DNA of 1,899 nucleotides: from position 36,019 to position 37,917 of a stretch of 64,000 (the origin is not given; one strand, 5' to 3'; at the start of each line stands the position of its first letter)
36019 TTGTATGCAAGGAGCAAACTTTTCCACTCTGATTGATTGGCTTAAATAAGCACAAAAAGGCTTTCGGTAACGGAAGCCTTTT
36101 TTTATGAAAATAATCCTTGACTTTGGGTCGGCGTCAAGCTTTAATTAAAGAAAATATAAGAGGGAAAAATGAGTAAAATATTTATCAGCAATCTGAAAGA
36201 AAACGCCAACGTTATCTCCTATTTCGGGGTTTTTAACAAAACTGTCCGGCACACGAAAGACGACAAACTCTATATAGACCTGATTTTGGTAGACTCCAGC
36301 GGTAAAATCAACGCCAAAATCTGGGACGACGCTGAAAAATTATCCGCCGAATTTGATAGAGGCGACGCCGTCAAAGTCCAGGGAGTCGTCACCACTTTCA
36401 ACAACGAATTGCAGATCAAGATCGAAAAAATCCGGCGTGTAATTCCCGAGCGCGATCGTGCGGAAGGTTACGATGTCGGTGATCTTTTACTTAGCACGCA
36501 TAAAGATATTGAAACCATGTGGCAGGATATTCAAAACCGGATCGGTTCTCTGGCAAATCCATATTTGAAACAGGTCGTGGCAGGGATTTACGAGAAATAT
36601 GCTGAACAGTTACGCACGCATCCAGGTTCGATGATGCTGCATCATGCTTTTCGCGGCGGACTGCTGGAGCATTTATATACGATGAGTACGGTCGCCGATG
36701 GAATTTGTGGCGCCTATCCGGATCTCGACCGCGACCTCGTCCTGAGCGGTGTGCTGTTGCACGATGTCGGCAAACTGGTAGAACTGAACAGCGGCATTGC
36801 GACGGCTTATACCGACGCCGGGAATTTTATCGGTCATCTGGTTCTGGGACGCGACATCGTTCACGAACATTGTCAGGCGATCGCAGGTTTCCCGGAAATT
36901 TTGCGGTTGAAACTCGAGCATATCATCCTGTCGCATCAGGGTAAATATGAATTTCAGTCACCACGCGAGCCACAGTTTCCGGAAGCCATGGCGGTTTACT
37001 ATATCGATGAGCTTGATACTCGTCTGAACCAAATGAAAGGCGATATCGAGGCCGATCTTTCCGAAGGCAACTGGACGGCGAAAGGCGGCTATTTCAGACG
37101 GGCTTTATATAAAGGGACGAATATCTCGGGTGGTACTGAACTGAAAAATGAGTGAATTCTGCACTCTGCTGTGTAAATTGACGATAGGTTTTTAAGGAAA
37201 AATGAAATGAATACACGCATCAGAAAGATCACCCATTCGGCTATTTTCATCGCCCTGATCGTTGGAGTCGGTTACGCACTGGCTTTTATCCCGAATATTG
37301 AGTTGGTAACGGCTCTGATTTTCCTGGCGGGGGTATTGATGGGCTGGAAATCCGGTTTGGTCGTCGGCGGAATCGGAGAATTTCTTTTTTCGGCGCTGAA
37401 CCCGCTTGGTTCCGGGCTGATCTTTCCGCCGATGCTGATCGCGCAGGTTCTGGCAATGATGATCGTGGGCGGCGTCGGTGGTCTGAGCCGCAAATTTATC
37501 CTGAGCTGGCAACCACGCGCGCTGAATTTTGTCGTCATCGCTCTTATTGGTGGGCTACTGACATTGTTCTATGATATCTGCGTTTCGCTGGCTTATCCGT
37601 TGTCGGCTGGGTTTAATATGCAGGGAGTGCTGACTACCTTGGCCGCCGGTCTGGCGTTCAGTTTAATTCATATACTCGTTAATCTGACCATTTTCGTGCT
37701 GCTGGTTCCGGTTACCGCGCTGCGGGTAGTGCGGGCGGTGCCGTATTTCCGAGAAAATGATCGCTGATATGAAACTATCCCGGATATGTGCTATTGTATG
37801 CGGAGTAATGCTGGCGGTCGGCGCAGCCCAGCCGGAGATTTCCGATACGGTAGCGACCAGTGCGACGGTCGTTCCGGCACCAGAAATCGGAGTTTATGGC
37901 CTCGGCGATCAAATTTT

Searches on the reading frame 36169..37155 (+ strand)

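Call 97: search_protein_families(library=pfam, proteins=[window:36169-37155:+], max_evalue=0.00001)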
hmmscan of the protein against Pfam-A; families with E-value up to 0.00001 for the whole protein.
window:36169-37155:+ (328 aa): 3 families
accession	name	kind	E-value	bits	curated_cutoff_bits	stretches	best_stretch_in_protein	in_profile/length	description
PF01966.28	HD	-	1.4e-12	48.3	22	1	166-284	2-115/116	HD domain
PF01336.31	tRNA_anti-codon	-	1.2e-09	38.4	27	1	26-89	7-73/75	OB-fold nucleic acid binding domain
PF07514.17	TraI_2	-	6.4e-06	25.8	23.9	0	116-178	18-79/324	Putative helicase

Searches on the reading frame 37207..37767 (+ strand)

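Call 97: search_protein_families(library=pfam, proteins=[window:37207-37767:+], max_evalue=0.00001)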
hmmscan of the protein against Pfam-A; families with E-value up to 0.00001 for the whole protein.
window:37207-37767:+ (186 aa): 1 family
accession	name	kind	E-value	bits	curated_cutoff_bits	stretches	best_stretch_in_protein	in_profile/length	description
PF12822.12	ECF_trnsprt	-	1.2e-07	32.3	30.7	1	6-167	1-169/169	ECF transporter, substrate-specific component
